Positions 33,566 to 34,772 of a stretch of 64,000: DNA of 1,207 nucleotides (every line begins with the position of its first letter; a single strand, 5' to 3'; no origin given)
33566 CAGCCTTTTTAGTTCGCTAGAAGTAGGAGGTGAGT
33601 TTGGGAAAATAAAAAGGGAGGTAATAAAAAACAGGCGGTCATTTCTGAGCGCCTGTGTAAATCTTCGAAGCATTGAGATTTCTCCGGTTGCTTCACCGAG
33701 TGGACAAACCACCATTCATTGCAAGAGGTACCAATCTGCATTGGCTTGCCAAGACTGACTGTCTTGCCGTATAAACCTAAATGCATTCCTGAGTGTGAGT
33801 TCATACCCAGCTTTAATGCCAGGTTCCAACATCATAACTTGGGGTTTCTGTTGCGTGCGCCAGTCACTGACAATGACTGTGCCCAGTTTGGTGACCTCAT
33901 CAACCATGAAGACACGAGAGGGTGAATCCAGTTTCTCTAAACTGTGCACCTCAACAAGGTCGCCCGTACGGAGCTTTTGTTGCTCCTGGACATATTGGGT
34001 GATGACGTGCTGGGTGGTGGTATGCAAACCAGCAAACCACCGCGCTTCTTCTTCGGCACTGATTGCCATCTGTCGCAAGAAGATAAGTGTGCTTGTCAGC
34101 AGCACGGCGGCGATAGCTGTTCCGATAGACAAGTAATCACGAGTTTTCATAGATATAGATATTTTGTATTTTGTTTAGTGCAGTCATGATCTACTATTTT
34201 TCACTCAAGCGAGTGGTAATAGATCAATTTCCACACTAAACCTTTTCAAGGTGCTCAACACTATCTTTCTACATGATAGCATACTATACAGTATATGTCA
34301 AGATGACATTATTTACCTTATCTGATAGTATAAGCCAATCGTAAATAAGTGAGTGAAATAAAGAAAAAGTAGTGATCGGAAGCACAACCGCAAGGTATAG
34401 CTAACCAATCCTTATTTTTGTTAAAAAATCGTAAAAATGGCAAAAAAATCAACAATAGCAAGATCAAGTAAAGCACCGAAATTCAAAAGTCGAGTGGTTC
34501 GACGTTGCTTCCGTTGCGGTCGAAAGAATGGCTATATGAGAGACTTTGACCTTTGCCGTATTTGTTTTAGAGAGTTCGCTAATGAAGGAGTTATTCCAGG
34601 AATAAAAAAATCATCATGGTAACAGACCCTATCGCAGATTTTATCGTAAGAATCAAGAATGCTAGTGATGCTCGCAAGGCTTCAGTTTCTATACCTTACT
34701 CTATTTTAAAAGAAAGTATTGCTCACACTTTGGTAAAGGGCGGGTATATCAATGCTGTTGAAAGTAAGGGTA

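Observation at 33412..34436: About 1 kb GC-rich foreign cassette in the ribosomal spc operon, between rplE (L5) and rpsN (S14)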

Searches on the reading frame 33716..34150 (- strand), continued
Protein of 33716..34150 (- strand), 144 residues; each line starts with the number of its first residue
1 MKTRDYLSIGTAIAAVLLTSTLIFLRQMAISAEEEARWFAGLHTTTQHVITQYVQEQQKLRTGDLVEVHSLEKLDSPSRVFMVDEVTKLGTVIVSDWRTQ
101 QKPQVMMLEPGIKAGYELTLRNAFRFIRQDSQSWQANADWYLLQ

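Call 77: search_protein_families(library=padloc, alignment_id=A6, max_evalue=0.00001)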
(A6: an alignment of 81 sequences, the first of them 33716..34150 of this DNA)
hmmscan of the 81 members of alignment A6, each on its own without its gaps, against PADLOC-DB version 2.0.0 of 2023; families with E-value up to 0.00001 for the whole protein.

A. member 1, window:33716-34150:- (144 aa): 0 families

B. families by the number of members that match (of 81 scanned): 97 families (the first 25 are shown)
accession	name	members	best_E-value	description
PDLC04856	PDC-S05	3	2.1e-59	-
PDLC04869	PDC-S05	3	4.1e-55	-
PDLC04849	PDC-S05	3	2.6e-40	-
PDLC01148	RecD_like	2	5.7e-22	RecD/Tra ATPase fused to N-terminal HHH domain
PDLC01734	typeIV_RecD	2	1.1e-19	RecD_0_IVD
PDLC05065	PDC-S68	2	7.3e-18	-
PDLC05064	PDC-S68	2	4.6e-17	-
PDLC04476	PDC-M16A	2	1.8e-11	-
PDLC05066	PDC-S68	2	3.8e-11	-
PDLC04475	PDC-M16A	2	2.5e-10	-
PDLC03963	SoFic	1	1.1e-98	-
PDLC01136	RT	1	2.6e-52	RT (reverse transcriptase)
PDLC02063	Cas1_IIIb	1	1.1e-38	-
PDLC03754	RT_UG17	1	1.7e-33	DRT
PDLC03779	RT_UG4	1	2e-25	DRT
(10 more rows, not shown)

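Call 78: search_protein_families(library=phrogs, proteins=[P0001, P0006, P0007, P0009], max_evalue=0.1)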
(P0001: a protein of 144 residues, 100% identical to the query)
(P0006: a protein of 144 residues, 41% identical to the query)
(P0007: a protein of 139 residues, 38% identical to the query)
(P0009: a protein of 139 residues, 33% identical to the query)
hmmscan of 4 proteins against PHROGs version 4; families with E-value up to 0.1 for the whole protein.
P0001 (144 aa): 3 families
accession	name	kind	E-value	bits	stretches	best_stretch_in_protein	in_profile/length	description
phrog_8571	-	unknown function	0.017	15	1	42-134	194-284/366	-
phrog_9662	-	unknown function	0.049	15.3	1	52-101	5-54/118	-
phrog_8457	-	unknown function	0.08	14.2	0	7-44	41-79/81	-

P0006 (144 aa): 1 family
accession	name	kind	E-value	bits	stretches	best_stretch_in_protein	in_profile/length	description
phrog_13513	-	unknown function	0.048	13.6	1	16-73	11-64/417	-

P0007 (139 aa): 2 families
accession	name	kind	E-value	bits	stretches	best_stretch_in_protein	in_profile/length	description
phrog_5124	-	unknown function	0.029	15.2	1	45-129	25-107/133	-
phrog_5785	-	unknown function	0.058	13.9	0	55-74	4-23/80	-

P0009 (139 aa): 0 families

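Call 79: search_protein_families(library=ncbifam, proteins=[P0001, P0006, P0007, P0009], max_evalue=0.1)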
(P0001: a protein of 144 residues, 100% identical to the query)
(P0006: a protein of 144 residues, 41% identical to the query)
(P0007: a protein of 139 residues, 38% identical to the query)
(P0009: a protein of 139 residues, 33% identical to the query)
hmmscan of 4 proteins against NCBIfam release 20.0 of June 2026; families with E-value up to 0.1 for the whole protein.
P0001 (144 aa): 2 families
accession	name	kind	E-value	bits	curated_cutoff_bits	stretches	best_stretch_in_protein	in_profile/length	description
NF009731.0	PRK13254.1-5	equivalog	0.021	14.5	152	1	34-87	31-80/155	cytochrome c maturation protein CcmE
NF004517.0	PRK05862.1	equivalog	0.078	12.5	396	1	62-139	161-238/257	enoyl-CoA hydratase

P0006 (144 aa): 1 family
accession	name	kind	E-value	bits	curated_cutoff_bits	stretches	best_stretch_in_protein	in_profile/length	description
NF000407.1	MECC_PBP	exception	0.011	14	1500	1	15-66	7-57/665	PBP2a family beta-lactam-resistant peptidoglycan transpeptidase MecC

P0007 (139 aa): 0 families

P0009 (139 aa): 0 families

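Call 80: search_solved_structures(query=A3, max_evalue=1)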
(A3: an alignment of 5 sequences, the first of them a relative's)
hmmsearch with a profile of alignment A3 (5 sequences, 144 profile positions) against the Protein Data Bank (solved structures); distinct sequences matched with E-value up to 1: 9.
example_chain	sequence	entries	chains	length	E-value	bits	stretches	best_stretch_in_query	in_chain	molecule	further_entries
8jvw_A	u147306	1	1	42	0.22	14.5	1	36-70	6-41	tkoL2_v1.2_Z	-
28vy_H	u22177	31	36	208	0.36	13.8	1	35-87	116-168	DNA replication complex GINS protein PSF1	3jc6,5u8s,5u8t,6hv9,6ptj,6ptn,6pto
8jvx_A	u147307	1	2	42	0.46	13.4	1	36-70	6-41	mkaL2_v1.2_Z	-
7x20_A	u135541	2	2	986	0.68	12.9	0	11-84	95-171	Potassium-transporting ATPase alpha chain 2 | Sodium/potassium-transporting ATPase subunit alpha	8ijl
7x21_A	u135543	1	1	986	0.68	12.9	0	11-84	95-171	Potassium-transporting ATPase alpha chain 2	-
7x22_A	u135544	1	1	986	0.68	12.9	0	11-84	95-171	Potassium-transporting ATPase alpha chain 2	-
8ijm_A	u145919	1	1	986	0.68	12.9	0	11-84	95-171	Sodium/potassium-transporting ATPase subunit alpha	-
7x23_A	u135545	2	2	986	0.69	12.8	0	11-84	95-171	Potassium-transporting ATPase alpha chain 2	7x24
9qt5_R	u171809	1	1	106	0.97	12.4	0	54-85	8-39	Large ribosomal subunit protein bL21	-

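Call 83: fold_search(model_id=the predicted structure, library=viral)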
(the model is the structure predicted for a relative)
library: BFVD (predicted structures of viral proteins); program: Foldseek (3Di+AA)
matches with E <= 10: 1010; with E <= 0.001: 0
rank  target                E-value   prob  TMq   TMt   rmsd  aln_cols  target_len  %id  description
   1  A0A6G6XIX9            1.9e-02  0.72  0.25  0.30  13.4       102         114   12  (no name in the UniProt tables at hand)
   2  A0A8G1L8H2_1          2.2e-02  0.98  0.33  0.05   5.9        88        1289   14  (no name in the UniProt tables at hand)
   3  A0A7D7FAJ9            2.3e-02  0.96  0.28  0.28  12.1        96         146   14  Uncharacterized protein [Pseudomonas phage phiB1_1]
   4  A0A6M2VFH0            2.8e-02  1.00  0.31  0.57   1.8        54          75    9  (no name in the UniProt tables at hand)
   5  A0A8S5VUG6            3.1e-02  0.66  0.24  0.17   9.1       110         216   19  Uncharacterized protein [Ackermannviridae sp.]
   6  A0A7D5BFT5            3.8e-02  0.99  0.34  0.34   5.8        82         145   12  (no name in the UniProt tables at hand)
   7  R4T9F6                3.8e-02  0.89  0.31  0.43   9.7        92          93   16  Uncharacterized protein [Halogranum tailed virus 1]
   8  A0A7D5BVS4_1          4.8e-02  0.99  0.36  0.06   5.3        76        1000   14  (no name in the UniProt tables at hand)
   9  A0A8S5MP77            4.8e-02  0.99  0.28  0.21   3.6        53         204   15  CHAP domain protein [Podoviridae sp. ctoqT5]
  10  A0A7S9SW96            5.1e-02  0.82  0.32  0.32  11.0       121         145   16  Uncharacterized protein [Enterococcus phage EFGrNG]
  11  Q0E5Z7                5.4e-02  0.85  0.34  0.40  12.3       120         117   14  Uncharacterized protein [Pseudomonas phage LKA1]
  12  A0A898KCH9            5.4e-02  0.57  0.28  0.35   7.5       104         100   10  (no name in the UniProt tables at hand)
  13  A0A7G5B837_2          6.5e-02  0.99  0.35  0.06   5.6        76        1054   13  Uncharacterized protein [Ralstonia phage Alix]
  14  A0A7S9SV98            6.5e-02  0.28  0.24  0.22   8.5       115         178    9  (no name in the UniProt tables at hand)
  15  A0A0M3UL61            6.9e-02  0.80  0.32  0.33   7.9       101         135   14  Uncharacterized protein [Caulobacter phage Percy]
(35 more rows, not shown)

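Call 94: fold_search(model_id=the predicted structure, library=pdb)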
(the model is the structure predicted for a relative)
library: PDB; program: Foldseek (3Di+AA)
matches with E <= 10: 688; with E <= 0.001: 0
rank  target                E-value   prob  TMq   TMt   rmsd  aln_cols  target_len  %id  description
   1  3fb9_A                3.6e-02  0.94  0.34  0.50   5.2        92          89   17  The crystal structure of the protein with unknown function from Streptococcus pneumoniae TIGR4 (released 2008-12-23)
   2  9f0x_H                6.9e-02  0.97  0.31  0.18   4.2        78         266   15  CryoEM structure of the F plasmid relaxosome in its pre-initiation state, derived from the ds-27_+143-R Locally-refine (released 2025-06-04)
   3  9f0z_H                1.1e-01  0.94  0.32  0.10   4.3        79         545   14  CryoEM structure of the F plasmid relaxosome with truncated TraI1-863 in its TE mode, derived from the ss-27_+8ds+9_+1 (released 2025-06-04)
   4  9f0y_H                1.6e-01  0.89  0.29  0.09   4.4        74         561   15  CryoEM structure of the F plasmid relaxosome with TraI in its TE mode, derived from the ss-27_+8ds+9_+143-R Locally-re (released 2025-06-04)
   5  8i0p_K                2.3e-01  0.25  0.24  0.12  40.9       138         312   14  The cryo-EM structure of human pre-Bact complex (released 2024-07-31)
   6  7abi_7                2.5e-01  0.20  0.24  0.16  45.6       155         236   12  Human pre-Bact-2 spliceosome (released 2021-02-10)
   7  6ywe_M                2.6e-01  0.63  0.35  0.27   7.4       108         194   13  The structure of the mitoribosome from Neurospora crassa in the P/E tRNA bound state (released 2020-11-11)
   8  5t1q_C                2.8e-01  0.57  0.26  0.12   5.1        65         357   14  2.15 Angstrom Crystal Structure of N-acetylmuramoyl-L-alanine Amidase from Staphylococcus aureus. (released 2017-06-07)
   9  9f11_H                2.9e-01  0.84  0.31  0.10   4.2        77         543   14  CryoEM structure of the F plasmid relaxosome with oriT DNA ss-27_+3ds+4_+143 and TraI its TE mode, derived from ss-27_ (released 2025-06-04)
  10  9f12_H                2.9e-01  0.77  0.29  0.09   4.5        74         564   15  CryoEM structure of the F plasmid relaxosome with oriT DNA ss-27_-3ds-2_+143 and TraI its TE mode, derived from ss-27_ (released 2025-06-04)
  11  7tb5                  2.9e-01  0.21  0.22  0.15   7.5        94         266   15  Structure of P. aeruginosa PA17 CapW (released 2022-01-19)
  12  5t1q_A                3.1e-01  0.57  0.27  0.12   5.1        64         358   14  2.15 Angstrom Crystal Structure of N-acetylmuramoyl-L-alanine Amidase from Staphylococcus aureus. (released 2017-06-07)
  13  8se7_F                3.3e-01  0.41  0.23  0.18   6.9        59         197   12  HTRA-1 PDSA bound to CKP 1A8 (released 2024-07-03)
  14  5t1q_B                3.5e-01  0.57  0.27  0.13   5.4        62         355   13  2.15 Angstrom Crystal Structure of N-acetylmuramoyl-L-alanine Amidase from Staphylococcus aureus. (released 2017-06-07)
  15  9f10_H                3.7e-01  0.69  0.30  0.09   4.5        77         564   14  CryoEM structure of the F plasmid relaxosome with TraI in its TE mode, without accessory protein TraM. Derived from th (released 2025-06-04)
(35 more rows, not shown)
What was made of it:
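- On SH3/Tudor-like beta-barrel fold (ORF144 ectodomain): Foldseek E >= 0.036 (call 94).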

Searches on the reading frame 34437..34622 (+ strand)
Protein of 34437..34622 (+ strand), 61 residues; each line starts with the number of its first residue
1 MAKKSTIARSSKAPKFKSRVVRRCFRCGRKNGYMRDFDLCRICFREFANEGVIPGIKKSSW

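Call 96: find_encoding_contigs(protein=window:34437-34622:+, flank=3000, max_places=10)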
Protein window:34437-34622:+ (61 aa): 21 contigs read that carry it; 10 places shown.
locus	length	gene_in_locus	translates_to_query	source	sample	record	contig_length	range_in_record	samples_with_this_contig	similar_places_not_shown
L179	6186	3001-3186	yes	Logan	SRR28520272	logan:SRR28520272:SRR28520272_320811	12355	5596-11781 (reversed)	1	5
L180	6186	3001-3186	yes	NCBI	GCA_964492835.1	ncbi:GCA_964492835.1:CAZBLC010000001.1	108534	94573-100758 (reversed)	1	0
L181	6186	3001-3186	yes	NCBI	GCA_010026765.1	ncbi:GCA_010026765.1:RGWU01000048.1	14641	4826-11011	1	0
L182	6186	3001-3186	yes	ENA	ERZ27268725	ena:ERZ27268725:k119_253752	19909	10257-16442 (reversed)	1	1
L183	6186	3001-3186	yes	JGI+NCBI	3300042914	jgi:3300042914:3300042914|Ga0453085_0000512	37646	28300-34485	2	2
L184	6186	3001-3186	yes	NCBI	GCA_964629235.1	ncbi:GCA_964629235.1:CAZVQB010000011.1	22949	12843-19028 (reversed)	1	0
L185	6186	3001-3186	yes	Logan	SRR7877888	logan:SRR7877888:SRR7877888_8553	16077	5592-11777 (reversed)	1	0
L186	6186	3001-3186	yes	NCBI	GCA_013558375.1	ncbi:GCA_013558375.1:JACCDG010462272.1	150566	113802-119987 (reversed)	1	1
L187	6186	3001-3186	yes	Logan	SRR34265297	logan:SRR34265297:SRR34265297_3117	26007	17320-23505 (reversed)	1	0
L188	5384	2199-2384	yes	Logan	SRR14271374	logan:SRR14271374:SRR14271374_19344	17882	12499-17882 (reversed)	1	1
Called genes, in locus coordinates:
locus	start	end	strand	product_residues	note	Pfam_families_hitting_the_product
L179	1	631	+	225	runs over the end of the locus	PF07650:KH_2, PF00189:Ribosomal_S3_C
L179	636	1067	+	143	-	PF00252:Ribosomal_L16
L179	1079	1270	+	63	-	PF00831:Ribosomal_L29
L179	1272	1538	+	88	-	PF00366:Ribosomal_S17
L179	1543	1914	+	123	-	PF00238:Ribosomal_L14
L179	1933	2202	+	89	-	PF00467:KOW, PF17136:ribosomal_L24 (weak)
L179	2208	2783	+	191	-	PF00281:Ribosomal_L5, PF00673:Ribosomal_L5_C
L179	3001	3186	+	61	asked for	PF00253:Ribosomal_S14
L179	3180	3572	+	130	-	PF00410:Ribosomal_S8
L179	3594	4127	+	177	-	PF00347:Ribosomal_L6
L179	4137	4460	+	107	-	PF00861:Ribosomal_L18p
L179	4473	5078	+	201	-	PF00333:Ribosomal_S5, PF03719:Ribosomal_S5_C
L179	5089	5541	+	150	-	PF00828:Ribosomal_L27A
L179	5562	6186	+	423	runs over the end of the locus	PF00344:SecY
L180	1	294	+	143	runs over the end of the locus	PF00252:Ribosomal_L16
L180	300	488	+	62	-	PF00831:Ribosomal_L29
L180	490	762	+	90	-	PF00366:Ribosomal_S17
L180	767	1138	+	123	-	PF00238:Ribosomal_L14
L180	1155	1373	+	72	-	PF00467:KOW, PF17136:ribosomal_L24 (weak)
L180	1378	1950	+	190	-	PF00281:Ribosomal_L5, PF00673:Ribosomal_L5_C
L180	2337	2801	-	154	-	-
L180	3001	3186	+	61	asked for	PF00253:Ribosomal_S14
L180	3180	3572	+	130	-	PF00410:Ribosomal_S8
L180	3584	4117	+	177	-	PF00347:Ribosomal_L6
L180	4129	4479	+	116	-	PF00861:Ribosomal_L18p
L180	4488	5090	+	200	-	PF00333:Ribosomal_S5, PF03719:Ribosomal_S5_C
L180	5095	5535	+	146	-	PF00828:Ribosomal_L27A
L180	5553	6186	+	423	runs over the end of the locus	PF00344:SecY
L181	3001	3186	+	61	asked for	PF00253:Ribosomal_S14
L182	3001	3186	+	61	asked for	PF00253:Ribosomal_S14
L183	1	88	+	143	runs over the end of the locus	PF00252:Ribosomal_L16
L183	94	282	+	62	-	PF00831:Ribosomal_L29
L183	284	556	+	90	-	PF00366:Ribosomal_S17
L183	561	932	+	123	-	PF00238:Ribosomal_L14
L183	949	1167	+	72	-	PF00467:KOW, PF17136:ribosomal_L24 (weak)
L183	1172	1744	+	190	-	PF00281:Ribosomal_L5, PF00673:Ribosomal_L5_C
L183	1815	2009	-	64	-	-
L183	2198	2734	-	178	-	-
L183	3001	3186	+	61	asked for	PF00253:Ribosomal_S14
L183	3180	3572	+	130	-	PF00410:Ribosomal_S8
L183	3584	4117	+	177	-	PF00347:Ribosomal_L6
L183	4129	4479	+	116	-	PF00861:Ribosomal_L18p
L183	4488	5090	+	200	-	PF00333:Ribosomal_S5, PF03719:Ribosomal_S5_C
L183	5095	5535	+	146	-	PF00828:Ribosomal_L27A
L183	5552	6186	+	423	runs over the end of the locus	PF00344:SecY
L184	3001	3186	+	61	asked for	PF00253:Ribosomal_S14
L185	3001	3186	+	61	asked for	PF00253:Ribosomal_S14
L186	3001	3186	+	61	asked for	PF00253:Ribosomal_S14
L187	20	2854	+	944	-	-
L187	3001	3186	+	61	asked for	PF00253:Ribosomal_S14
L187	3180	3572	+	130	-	PF00410:Ribosomal_S8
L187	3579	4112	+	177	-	PF00347:Ribosomal_L6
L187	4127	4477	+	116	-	PF00861:Ribosomal_L18p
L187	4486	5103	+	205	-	PF00333:Ribosomal_S5, PF03719:Ribosomal_S5_C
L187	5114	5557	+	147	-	PF00828:Ribosomal_L27A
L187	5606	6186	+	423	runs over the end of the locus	PF00344:SecY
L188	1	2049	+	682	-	?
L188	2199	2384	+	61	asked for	PF00253:Ribosomal_S14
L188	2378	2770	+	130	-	PF00410:Ribosomal_S8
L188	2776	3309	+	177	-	PF00347:Ribosomal_L6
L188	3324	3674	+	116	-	PF00861:Ribosomal_L18p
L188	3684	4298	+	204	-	PF00333:Ribosomal_S5, PF03719:Ribosomal_S5_C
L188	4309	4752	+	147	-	PF00828:Ribosomal_L27A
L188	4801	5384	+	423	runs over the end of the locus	PF00344:SecY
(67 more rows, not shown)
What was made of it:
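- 34437..34622 (+): rpsN (uS14, Zn-ribbon type), the first gene of the downstream transcription unit and the right core gene of the slot. Pfam Ribosomal_S14 on identical products (call 96).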

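Call 99: search_protein_families(library=pfam, proteins=[L180:2337-2801:-, L183:2198-2734:-, L183:1815-2009:-, L187:20-2854:+, L188:1-2049:+], max_evalue=0.01)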
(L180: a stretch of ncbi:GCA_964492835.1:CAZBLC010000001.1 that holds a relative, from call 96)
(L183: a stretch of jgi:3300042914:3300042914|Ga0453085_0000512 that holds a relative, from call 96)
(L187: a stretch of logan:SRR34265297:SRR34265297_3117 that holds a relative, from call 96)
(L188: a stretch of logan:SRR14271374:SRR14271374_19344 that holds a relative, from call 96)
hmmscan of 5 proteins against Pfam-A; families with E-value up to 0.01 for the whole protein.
L180:2337-2801:- (154 aa): 0 families

L183:2198-2734:- (178 aa): 0 families

L183:1815-2009:- (64 aa): 0 families

L187:20-2854:+ (944 aa): 2 families
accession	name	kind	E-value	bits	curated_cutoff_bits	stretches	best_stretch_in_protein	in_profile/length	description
PF01833.30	TIG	-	1.8e-10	41.1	20.9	3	210-287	1-78/84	IPT/TIG domain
PF11197.13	DUF2835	-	0.0082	16.5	25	0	349-368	20-39/71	Protein of unknown function (DUF2835)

L188:1-2049:+ (682 aa): 0 families
